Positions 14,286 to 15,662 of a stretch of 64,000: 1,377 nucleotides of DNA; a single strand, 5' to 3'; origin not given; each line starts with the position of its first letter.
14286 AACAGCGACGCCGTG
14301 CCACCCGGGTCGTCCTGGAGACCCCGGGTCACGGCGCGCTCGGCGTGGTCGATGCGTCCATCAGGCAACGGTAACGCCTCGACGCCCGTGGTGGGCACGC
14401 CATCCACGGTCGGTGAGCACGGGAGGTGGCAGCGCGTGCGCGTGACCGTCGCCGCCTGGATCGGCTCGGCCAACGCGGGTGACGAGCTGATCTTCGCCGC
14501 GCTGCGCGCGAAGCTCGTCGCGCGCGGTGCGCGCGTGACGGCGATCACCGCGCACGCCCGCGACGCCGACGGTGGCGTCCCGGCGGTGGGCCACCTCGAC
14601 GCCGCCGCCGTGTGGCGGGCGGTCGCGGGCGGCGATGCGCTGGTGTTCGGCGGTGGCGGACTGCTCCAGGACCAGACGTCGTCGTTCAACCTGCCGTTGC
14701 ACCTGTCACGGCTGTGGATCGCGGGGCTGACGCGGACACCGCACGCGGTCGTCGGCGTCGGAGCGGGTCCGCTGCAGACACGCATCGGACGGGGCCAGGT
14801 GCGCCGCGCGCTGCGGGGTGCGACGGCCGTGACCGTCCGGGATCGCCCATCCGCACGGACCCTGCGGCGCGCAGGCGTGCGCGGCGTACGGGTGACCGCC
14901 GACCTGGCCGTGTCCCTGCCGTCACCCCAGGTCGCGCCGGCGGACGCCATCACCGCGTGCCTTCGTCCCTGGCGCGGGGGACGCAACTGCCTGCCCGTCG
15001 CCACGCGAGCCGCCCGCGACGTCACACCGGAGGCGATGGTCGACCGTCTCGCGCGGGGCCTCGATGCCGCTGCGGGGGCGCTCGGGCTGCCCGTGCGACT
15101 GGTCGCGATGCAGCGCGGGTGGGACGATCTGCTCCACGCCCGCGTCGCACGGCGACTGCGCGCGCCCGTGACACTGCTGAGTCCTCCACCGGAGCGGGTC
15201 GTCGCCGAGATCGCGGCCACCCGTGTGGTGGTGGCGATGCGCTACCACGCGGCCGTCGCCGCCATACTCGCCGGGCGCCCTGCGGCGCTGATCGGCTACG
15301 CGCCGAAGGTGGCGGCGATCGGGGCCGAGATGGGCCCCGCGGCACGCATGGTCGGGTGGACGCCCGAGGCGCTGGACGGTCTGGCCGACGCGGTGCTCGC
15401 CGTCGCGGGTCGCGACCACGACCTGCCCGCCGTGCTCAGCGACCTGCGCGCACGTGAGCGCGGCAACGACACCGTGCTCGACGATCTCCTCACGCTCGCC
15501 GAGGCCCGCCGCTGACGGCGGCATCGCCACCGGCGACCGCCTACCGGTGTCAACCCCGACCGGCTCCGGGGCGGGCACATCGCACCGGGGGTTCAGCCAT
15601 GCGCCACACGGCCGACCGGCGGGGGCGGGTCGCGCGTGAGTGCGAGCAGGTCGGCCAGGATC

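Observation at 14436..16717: Convergent CsaB-like pyruvyltransferase and WecB-like 2-epimerase: signature of a pyruvylated ManNAc-containing wall polymer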

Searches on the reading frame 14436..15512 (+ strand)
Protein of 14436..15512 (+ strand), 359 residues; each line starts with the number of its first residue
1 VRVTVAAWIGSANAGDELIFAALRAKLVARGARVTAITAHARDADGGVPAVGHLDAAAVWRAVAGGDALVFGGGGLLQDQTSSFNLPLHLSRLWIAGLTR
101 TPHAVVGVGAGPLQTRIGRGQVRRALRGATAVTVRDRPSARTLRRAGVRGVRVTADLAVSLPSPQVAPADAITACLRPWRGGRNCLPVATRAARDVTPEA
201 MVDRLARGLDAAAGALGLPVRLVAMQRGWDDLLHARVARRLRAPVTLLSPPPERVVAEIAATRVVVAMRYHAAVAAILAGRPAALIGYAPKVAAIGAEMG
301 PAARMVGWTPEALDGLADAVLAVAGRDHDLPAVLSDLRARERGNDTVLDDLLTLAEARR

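Call 6: search_protein_families(library=pfam, proteins=[window:14436-15512:+], max_evalue=0.001)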
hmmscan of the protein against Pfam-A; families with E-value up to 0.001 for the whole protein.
window:14436-15512:+ (359 aa): 1 family
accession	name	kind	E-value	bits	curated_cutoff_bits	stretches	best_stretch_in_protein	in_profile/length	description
PF04230.19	PS_pyruv_trans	-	1.1e-28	101.4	25.3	1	13-288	1-278/280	Polysaccharide pyruvyl transferase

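Call 8: search_protein_families(library=ncbifam, proteins=[window:14436-15512:+], max_evalue=0.001)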
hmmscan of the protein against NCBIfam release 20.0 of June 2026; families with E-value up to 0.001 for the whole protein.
window:14436-15512:+ (359 aa): 1 family
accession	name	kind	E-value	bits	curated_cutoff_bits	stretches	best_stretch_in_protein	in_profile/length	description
TIGR03609.1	S_layer_CsaB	equivalog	2.2e-49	168.4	213.1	1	4-300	3-290/301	polysaccharide pyruvyl transferase CsaB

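Call 9: search_solved_structures(query=window:14436-15512:+, max_evalue=1, show_alignments=2)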
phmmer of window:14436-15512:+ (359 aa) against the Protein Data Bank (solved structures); distinct sequences matched with E-value up to 1: 4.
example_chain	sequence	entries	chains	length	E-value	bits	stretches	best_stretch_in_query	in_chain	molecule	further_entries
5hm2_A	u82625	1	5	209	0.2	14.1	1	26-72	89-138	3C proteinase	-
2wv4_A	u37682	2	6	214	0.41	13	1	21-79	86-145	PICORNAIN 3C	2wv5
2j92_A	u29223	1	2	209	0.87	12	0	21-72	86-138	PICORNAIN 3C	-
2bhg_A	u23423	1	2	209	0.88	11.9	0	21-72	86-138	FOOT-AND-MOUTH DISEASE VIRUS 3C PROTEASE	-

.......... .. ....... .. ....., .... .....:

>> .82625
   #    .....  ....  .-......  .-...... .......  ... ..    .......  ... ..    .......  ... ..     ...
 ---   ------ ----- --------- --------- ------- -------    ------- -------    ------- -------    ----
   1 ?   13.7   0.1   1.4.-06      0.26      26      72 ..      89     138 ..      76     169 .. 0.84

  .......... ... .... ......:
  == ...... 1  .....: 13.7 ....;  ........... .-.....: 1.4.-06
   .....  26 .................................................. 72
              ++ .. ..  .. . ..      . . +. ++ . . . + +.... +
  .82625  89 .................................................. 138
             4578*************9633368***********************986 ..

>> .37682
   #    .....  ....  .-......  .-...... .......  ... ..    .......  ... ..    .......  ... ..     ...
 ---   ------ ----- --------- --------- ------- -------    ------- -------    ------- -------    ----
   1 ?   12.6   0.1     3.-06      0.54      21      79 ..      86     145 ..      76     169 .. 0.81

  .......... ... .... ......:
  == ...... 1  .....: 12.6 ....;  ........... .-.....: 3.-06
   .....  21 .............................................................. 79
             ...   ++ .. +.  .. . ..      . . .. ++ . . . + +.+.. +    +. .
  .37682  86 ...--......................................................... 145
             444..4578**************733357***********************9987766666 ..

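Call 14: find_homologous_proteins(query=window:14436-15512:+, max_evalue=0.00001)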
Query window:14436-15512:+ (359 aa): 84 proteins with E <= 0.00001 among 8000 candidates.
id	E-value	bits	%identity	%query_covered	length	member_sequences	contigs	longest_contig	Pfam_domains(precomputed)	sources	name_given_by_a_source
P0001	1.2e-218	743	100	100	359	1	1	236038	PF04230.20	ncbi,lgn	ncbi:MAG TPA: polysaccharide pyruvyl transferase family protein [Euzebyales bacterium]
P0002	1.0e-172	592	82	100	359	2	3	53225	PF04230.20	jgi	jgi:polysaccharide pyruvyl transferase CsaB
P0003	3.6e-137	475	70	100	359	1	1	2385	PF04230.20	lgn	-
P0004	7.4e-137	474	69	100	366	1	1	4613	PF04230.20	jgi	jgi:polysaccharide pyruvyl transferase CsaB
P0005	1.8e-135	470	69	100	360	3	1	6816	PF04230.20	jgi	-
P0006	6.5e-135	468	69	100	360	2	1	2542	PF04230.20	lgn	-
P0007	1.2e-133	464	69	100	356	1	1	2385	PF04230.20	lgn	-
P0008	1.7e-133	463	69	100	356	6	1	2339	PF04230.20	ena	-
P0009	3.0e-133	462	68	100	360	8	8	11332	PF04230.20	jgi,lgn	jgi:polysaccharide pyruvyl transferase CsaB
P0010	6.5e-133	461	68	100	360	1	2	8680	PF04230.20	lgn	-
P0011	2.5e-130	453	67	100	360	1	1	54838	PF04230.20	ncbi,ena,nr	ncbi:MAG TPA: polysaccharide pyruvyl transferase family protein [Euzebyales bacterium]|nr:polysaccha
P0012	5.8e-129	448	66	100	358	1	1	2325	PF04230.20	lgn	-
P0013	3.7e-127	442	66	99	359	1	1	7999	PF04230.20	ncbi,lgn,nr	ncbi:MAG: polysaccharide pyruvyl transferase family protein [Actinobacteria bacterium]|nr:polysaccha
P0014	6.8e-127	441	66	100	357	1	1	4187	PF04230.20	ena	-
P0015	9.5e-127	441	66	99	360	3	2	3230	PF04230.20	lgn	-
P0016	1.3e-124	434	66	100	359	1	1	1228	PF04230.20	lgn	-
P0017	4.6e-124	432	63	100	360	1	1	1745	PF04230.20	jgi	jgi:polysaccharide pyruvyl transferase CsaB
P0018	5.3e-124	432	63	98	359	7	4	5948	PF04230.20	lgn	-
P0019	9.1e-124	431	62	100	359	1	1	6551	PF04230.20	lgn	-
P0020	4.5e-123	429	64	100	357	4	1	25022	PF04230.20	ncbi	-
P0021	6.2e-123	428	65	100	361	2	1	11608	PF04230.20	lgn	-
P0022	1.1e-121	424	64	99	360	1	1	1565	PF04230.20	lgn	-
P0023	1.2e-121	424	62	100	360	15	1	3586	PF04230.20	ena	-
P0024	9.3e-121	421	63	100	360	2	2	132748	PF04230.20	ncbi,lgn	-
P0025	1.0e-120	421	63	100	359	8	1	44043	PF04230.20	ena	-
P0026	2.3e-120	420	61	100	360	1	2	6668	PF04230.20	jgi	jgi:polysaccharide pyruvyl transferase CsaB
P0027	4.3e-120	419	63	100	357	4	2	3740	PF04230.20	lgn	-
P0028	6.1e-120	419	62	100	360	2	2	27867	PF04230.20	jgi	jgi:polysaccharide pyruvyl transferase CsaB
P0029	4.5e-119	416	64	100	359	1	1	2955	PF04230.20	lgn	-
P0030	6.2e-119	415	63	98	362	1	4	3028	PF04230.20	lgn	-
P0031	1.2e-118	414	60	100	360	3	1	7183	PF04230.20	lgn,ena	-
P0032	4.5e-118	412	61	97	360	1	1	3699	PF04230.20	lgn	-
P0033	3.6e-117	410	63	99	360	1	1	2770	PF04230.20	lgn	-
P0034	6.8e-117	409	62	99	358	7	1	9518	PF04230.20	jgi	jgi:polysaccharide pyruvyl transferase CsaB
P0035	3.6e-116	406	59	100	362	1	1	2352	PF04230.20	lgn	-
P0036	6.7e-116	405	61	99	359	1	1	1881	PF04230.20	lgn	-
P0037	7.0e-115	402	61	99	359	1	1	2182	PF04230.20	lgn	-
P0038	7.0e-115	402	60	100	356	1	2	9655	PF04230.20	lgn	-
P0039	1.9e-113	397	59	100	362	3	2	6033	PF04230.20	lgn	-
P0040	9.8e-113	395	57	100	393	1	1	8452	PF04230.20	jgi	jgi:polysaccharide pyruvyl transferase CsaB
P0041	6.1e-112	392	58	99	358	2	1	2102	PF04230.20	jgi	jgi:polysaccharide pyruvyl transferase CsaB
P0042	8.5e-108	379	59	98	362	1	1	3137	PF04230.20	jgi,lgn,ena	jgi:polysaccharide pyruvyl transferase CsaB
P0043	8.2e-103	362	61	87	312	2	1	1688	PF04230.20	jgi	jgi:polysaccharide pyruvyl transferase CsaB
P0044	9.7e-103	362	81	59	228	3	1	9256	PF04230.20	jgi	jgi:polysaccharide pyruvyl transferase WcaK-like protein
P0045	4.3e-102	360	57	98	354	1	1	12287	PF04230.20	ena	-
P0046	2.3e-100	354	55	98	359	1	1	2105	PF04230.20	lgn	-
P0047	2.2e-98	348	55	98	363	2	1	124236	PF04230.20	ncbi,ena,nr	ncbi:MAG TPA: polysaccharide pyruvyl transferase family protein [Egibacteraceae bacterium]|nr:polysa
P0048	1.1e-97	345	55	98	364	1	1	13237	PF04230.20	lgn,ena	-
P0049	1.5e-96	342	56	98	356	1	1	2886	PF04230.20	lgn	-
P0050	2.3e-93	331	54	98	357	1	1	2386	PF04230.20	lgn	-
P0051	6.3e-93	330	54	98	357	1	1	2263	PF04230.20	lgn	-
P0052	1.4e-92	329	53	98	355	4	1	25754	PF04230.20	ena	-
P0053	7.2e-92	326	53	96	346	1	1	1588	PF04230.20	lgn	-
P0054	1.5e-90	322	54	98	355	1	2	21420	PF04230.20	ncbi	ncbi:MAG: polysaccharide pyruvyl transferase family protein [Egibacteraceae bacterium]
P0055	2.9e-88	314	52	99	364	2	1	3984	PF04230.20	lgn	-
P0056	5.2e-87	310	52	96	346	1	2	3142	PF04230.20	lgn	-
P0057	8.2e-86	306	52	97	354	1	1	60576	PF04230.20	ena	-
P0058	3.3e-85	304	50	98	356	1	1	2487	PF04230.20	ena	-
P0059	9.3e-85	303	51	98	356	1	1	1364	PF04230.20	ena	-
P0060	3.8e-84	301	51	100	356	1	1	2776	PF04230.20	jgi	jgi:polysaccharide pyruvyl transferase CsaB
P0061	3.2e-82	295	49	98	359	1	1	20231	PF04230.20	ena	-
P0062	1.1e-81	293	50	98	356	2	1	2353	PF04230.20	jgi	jgi:polysaccharide pyruvyl transferase CsaB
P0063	2.6e-81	292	51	97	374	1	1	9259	PF04230.20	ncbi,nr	ncbi:MAG TPA: polysaccharide pyruvyl transferase family protein [Acidimicrobiales bacterium]|nr:poly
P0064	1.2e-80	289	48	99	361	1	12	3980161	PF04230.20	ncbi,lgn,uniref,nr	ncbi:polysaccharide pyruvyl transferase family protein [Egicoccus halophilus]|uniref:Polysaccharide 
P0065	2.0e-80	289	48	98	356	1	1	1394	PF04230.20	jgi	jgi:polysaccharide pyruvyl transferase CsaB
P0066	4.0e-80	288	51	98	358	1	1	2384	PF04230.20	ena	-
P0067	1.8e-79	286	48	99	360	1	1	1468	PF04230.20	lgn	-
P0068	4.9e-79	284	49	98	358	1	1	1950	PF04230.20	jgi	jgi:polysaccharide pyruvyl transferase CsaB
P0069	1.5e-77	279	48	97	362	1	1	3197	PF04230.20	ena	-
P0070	7.4e-75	270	46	100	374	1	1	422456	PF04230.20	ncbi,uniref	ncbi:polysaccharide pyruvyl transferase family protein [Egicoccus sp. AB-alg6-2]|uniref:polysacchari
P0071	1.1e-73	266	45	98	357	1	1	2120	PF04230.20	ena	-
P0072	6.5e-73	264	48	98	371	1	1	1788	PF04230.20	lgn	-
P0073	1.1e-72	263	46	98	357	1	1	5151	PF04230.20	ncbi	-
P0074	6.7e-72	261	47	98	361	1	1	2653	PF04230.20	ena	-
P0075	4.8e-70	255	49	99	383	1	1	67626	PF04230.20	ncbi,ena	-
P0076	6.5e-70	254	48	90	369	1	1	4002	PF04230.20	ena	-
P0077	2.6e-69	252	46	98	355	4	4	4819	PF04230.20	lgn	-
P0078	9.2e-68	247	43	98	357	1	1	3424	PF04230.20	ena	-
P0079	8.6e-64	234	48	98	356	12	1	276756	PF04230.20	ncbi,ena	-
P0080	1.4e-60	223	43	98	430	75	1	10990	PF04230.20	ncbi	-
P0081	2.2e-60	223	42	99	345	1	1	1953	PF04230.20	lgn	-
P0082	2.3e-60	223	48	83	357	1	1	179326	PF04230.20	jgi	jgi:polysaccharide pyruvyl transferase CsaB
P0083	2.5e-58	216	36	93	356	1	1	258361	PF04230.20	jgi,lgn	-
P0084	7.0e-20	90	35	89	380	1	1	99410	PF04230.20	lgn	-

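Call 15: find_encoding_contigs(protein=P0064, flank=10000, max_places=2)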
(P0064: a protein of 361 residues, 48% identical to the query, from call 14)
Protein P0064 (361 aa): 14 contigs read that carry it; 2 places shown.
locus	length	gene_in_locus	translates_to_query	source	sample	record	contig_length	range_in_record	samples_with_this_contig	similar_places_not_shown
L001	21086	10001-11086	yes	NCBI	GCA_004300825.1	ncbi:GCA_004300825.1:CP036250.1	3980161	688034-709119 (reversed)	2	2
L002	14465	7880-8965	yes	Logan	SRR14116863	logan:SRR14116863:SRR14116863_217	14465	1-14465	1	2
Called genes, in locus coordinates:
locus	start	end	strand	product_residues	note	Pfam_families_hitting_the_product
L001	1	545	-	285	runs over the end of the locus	PF00583:Acetyltransf_1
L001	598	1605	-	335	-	PF00814:TsaD, PF22521:HypF_C_2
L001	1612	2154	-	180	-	PF00583:Acetyltransf_1, PF13673:Acetyltransf_10, PF13508:Acetyltransf_7, PF08445:FR47 (weak)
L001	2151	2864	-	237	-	PF00814:TsaD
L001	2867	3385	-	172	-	PF02367:TsaE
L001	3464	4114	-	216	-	PF03167:UDG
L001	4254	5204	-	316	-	PF03576:Peptidase_S58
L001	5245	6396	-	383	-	PF01168:Ala_racemase_N, PF00842:Ala_racemase_C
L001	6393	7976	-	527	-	PF03853:YjeF_N, PF01256:Carb_kinase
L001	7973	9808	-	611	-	PF13522:GATase_6, PF13537:GATase_7, PF01380:SIS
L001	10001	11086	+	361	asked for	PF04230:PS_pyruv_trans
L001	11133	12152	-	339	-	PF00296:Bac_luciferase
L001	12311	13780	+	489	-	PF00990:GGDEF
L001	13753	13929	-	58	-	-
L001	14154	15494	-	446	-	PF02878:PGM_PMM_I, PF02879:PGM_PMM_II, PF02880:PGM_PMM_III, PF00408:PGM_PMM_IV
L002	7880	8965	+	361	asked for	PF04230:PS_pyruv_trans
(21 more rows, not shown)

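Call 16: find_encoding_contigs(protein=P0079, flank=10000, max_places=2)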
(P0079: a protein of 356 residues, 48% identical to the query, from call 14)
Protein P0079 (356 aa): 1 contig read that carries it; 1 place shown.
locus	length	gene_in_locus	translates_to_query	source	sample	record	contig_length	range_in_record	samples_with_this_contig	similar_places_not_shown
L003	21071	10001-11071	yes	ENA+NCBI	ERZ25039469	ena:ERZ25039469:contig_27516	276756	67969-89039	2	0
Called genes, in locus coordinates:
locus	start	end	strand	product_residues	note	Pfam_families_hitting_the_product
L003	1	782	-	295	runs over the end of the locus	-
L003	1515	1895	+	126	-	PF00395:SLH (weak)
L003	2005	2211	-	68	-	-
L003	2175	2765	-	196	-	-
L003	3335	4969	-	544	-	PF00535:Glycos_transf_2, PF10111:Glyco_tranf_2_2, PF13641:Glyco_tranf_2_3 (weak), PF02709:Glyco_transf_7C (weak)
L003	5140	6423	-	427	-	PF07995:GSDH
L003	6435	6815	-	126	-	-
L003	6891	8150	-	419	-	-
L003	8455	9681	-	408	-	-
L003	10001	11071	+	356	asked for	PF04230:PS_pyruv_trans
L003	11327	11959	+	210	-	PF03706:LPG_synthase_TM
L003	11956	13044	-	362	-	PF02350:Epimerase_2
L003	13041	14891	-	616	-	PF01370:Epimerase, PF04321:RmlD_sub_bind, PF16363:GDP_Man_Dehyd, PF13469:Sulfotransfer_3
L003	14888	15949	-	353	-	PF00483:NTP_transferase, PF12804:NTP_transf_3, PF25087:GMPPB_C (faint)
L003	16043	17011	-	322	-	PF01073:3Beta_HSD, PF01370:Epimerase, PF02719:Polysacc_synt_2, PF04321:RmlD_sub_bind, PF07993:NAD_binding_4 (weak), PF13460:NAD_binding_10, PF16363:GDP_Man_Dehyd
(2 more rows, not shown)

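Call 17: find_encoding_contigs(protein=P0083, flank=10000, max_places=2)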
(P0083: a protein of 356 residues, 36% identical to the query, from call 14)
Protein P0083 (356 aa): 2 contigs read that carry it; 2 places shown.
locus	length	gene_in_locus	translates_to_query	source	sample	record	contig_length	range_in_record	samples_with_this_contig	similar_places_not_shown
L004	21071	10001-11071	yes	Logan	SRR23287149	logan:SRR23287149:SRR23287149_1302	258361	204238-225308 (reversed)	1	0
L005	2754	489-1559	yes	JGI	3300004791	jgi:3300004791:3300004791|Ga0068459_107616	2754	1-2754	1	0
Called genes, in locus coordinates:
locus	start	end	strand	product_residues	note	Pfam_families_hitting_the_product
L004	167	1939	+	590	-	PF20604:DUF6798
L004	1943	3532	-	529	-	-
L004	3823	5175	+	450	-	PF03062:MBOAT, PF13813:MBOAT_2 (faint)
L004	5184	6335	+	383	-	-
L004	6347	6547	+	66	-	-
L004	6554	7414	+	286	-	PF00535:Glycos_transf_2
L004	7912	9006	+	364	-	PF02350:Epimerase_2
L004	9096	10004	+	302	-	PF03706:LPG_synthase_TM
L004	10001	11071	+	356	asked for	PF04230:PS_pyruv_trans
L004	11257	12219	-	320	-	PF00535:Glycos_transf_2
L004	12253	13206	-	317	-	PF00535:Glycos_transf_2, PF10111:Glyco_tranf_2_2 (weak)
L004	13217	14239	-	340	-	PF13480:Acetyltransf_6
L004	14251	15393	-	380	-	PF01041:DegT_DnrJ_EryC1 (faint)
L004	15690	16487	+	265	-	-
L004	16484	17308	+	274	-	PF12146:Hydrolase_4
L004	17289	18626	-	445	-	PF22842:Pel9A-like_beta_helix, PF14592:Chondroitinas_B (weak)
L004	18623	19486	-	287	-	PF00756:Esterase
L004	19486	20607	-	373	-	PF08240:ADH_N, PF16912:Glu_dehyd_C (weak), PF00107:ADH_zinc_N, PF13602:ADH_zinc_N_2 (weak)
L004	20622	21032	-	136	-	-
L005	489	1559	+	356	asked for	PF04230:PS_pyruv_trans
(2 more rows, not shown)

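Call 19: find_related_loci(query=A1, collection=genome_contigs, flank=10000)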
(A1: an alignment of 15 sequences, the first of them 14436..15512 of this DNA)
Query A1 (359 aa) in genome_contigs; peptide patterns used: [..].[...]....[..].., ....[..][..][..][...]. (x = any residue, [..] = any of these).
232 stretches matched a pattern; 165 encode a relative of the query (tblastn E <= 1e-3); the best 80 are kept; 80 distinct loci.
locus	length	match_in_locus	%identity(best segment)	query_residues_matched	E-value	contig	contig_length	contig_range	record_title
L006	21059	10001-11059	63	1-352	1e-122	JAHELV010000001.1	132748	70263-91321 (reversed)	MAG: Nitriliruptorales bacterium isolate Ww637 NODE_84_length_132748_cov_14.390750, whole genome shotgun sequence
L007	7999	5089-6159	66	1-357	4e-120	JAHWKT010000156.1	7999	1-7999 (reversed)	MAG: Actinomycetota bacterium isolate 0813_bin27 NODE_4131_length_7999_cov_7.575529, whole genome shotgun sequence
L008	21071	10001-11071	64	1-359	6e-116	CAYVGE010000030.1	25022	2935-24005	MAG TPA_asm: uncultured Actinomycetota bacterium isolate SRP304980_co1_8 genome assembly, contig: NODE_717_length_25022_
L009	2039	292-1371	51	1-355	4e-93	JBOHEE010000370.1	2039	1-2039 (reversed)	MAG: Nitriliruptorales bacterium isolate M3-S_metabat2.bin.25_sub k127_3828674, whole genome shotgun sequence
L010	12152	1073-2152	48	1-358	4e-85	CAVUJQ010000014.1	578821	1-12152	MAG: uncultured Actinomycetes bacterium isolate MFD01721.bin.2.222 genome assembly, contig: contig_4605, whole genome sh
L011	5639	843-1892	45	3-353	3e-79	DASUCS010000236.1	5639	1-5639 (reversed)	MAG TPA_asm: Acidimicrobiales bacterium isolate SMAG_U1303 k141_464805, whole genome shotgun sequence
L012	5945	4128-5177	48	3-352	8e-79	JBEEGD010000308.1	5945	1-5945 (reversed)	MAG: Acidimicrobiaceae bacterium isolate BP_86 scaffold_3416209, whole genome shotgun sequence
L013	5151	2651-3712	46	1-352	2e-78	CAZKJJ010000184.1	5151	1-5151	MAG TPA_asm: uncultured Acidimicrobiia bacterium isolate SRP321284_co1_79 genome assembly, contig: NODE_23838_length_515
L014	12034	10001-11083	49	1-352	1e-78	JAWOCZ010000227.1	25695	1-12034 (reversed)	MAG: Nitriliruptoraceae bacterium isolate BLK5-1.bin.93 k191_2559056, whole genome shotgun sequence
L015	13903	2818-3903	45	1-356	3e-78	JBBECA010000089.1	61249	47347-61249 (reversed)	MAG: Nitriliruptor sp. isolate LejiaF_72_90 Lejia_F_751_length_61249_cov_55, whole genome shotgun sequence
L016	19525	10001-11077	48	1-355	4e-77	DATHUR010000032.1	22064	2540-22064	MAG TPA_asm: Egicoccus sp. isolate SMAG_U16112 k141_1168442, whole genome shotgun sequence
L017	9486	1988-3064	46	1-355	3e-76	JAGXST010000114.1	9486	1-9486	MAG: Actinomycetota bacterium isolate CROMO_BS_109_2_0 c_000000302312, whole genome shotgun sequence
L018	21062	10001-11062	49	1-352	8e-76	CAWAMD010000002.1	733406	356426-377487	MAG: uncultured Nitriliruptorales bacterium isolate MFD01721.bin.2.189 genome assembly, contig: contig_12721, whole geno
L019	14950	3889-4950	48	1-357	3e-74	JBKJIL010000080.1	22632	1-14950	MAG: Acidimicrobiales bacterium isolate ant_bin.159 S1Ck117_4075538_flag_1_multi_15.0000_len_22632, whole genome shotgun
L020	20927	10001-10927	55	2-308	2e-74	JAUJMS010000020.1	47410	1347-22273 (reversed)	MAG: Egibacteraceae bacterium isolate YX1bin5 opera_contig_668, whole genome shotgun sequence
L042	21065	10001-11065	38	1-353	7e-63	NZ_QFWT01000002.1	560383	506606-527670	Vibrio albus strain E4404 contig2_1, whole genome shotgun sequence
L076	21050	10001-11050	38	2-352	3e-48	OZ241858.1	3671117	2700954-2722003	MAG: Candidatus Spongiisocius sp. isolate 36f18321-4a0d-4371-a96b-0c675878e5b3 genome assembly, chromosome: 1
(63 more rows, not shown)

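Call 22: find_encoding_contigs(protein=P0024, flank=10000, max_places=1)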
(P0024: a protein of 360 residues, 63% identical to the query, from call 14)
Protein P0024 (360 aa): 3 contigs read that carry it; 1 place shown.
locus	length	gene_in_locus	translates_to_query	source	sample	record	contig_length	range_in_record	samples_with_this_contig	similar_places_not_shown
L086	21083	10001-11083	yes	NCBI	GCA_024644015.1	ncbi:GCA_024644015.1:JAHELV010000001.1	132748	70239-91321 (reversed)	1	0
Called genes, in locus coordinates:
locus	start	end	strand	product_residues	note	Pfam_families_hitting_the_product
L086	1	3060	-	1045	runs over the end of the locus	PF00535:Glycos_transf_2 (weak), PF13641:Glyco_tranf_2_3, PF13632:Glyco_trans_2_3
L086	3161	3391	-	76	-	PF02467:Whib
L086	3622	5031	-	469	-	PF05496:RuvB_N, PF00158:Sigma54_activat (faint), PF13173:AAA_14 (weak), PF13604:AAA_30 (weak), PF00004:AAA, PF07728:AAA_5, PF16193:AAA_assoc_2, PF12002:MgsA_C, +4 more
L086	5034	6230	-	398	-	PF00188:CAP, PF00395:SLH (faint), PF18602:Rap1a (faint)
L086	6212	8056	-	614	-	PF08486:SpoIID, PF00395:SLH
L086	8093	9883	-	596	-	PF00082:Peptidase_S8, PF00395:SLH (faint)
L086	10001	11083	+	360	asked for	PF04230:PS_pyruv_trans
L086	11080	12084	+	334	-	PF03706:LPG_synthase_TM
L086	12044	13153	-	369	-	PF02350:Epimerase_2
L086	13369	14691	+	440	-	-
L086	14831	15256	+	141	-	-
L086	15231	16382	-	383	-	PF01979:Amidohydro_1, PF07969:Amidohydro_3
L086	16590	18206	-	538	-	PF17391:Urocanase_N, PF01175:Urocanase, PF17392:Urocanase_C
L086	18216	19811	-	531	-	PF00221:Lyase_aromatic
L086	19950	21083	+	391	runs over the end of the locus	PF11376:DUF3179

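Call 23: find_encoding_contigs(protein=P0002, flank=10000, max_places=2)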
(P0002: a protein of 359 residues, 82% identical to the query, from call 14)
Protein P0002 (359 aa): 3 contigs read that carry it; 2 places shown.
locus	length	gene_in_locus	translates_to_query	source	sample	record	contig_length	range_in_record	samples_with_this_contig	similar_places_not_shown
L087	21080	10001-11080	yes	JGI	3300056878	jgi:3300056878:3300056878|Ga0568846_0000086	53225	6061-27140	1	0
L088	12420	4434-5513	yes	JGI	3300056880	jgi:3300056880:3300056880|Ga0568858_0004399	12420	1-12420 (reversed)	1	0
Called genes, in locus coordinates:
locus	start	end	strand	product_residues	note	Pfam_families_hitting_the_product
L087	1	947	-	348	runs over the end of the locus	PF01380:SIS, PF10432:bact-PGI_C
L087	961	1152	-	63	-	PF03966:Trm112p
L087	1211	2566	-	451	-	PF02878:PGM_PMM_I, PF02879:PGM_PMM_II, PF02880:PGM_PMM_III, PF00408:PGM_PMM_IV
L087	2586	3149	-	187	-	PF12005:DUF3499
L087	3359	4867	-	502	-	PF18986:DUF5719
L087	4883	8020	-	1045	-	PF00535:Glycos_transf_2 (weak), PF13641:Glyco_tranf_2_3, PF13632:Glyco_trans_2_3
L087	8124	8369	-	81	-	PF02467:Whib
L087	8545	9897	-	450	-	PF05496:RuvB_N, PF00158:Sigma54_activat (faint), PF01078:Mg_chelatase (faint), PF13173:AAA_14 (weak), PF00004:AAA, PF07728:AAA_5, PF16193:AAA_assoc_2, PF12002:MgsA_C, +2 more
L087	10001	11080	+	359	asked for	PF04230:PS_pyruv_trans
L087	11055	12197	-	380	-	PF02350:Epimerase_2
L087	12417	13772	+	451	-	PF11376:DUF3179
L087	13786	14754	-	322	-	PF01370:Epimerase, PF13460:NAD_binding_10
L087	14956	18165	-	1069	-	PF00246:Peptidase_M14, PF20773:InhA-like_MAM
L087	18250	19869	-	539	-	-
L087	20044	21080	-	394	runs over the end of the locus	PF00005:ABC_tran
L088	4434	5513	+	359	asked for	PF04230:PS_pyruv_trans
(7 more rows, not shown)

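Call 24: find_encoding_contigs(protein=P0001, flank=10000, max_places=2)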
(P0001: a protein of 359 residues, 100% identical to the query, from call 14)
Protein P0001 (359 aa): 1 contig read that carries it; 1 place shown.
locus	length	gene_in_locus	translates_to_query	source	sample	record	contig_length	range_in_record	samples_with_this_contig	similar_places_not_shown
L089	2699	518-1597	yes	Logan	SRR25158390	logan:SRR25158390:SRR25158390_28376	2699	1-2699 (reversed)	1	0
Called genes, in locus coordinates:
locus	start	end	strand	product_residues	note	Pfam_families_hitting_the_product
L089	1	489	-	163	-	?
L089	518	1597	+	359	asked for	PF04230:PS_pyruv_trans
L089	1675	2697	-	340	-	?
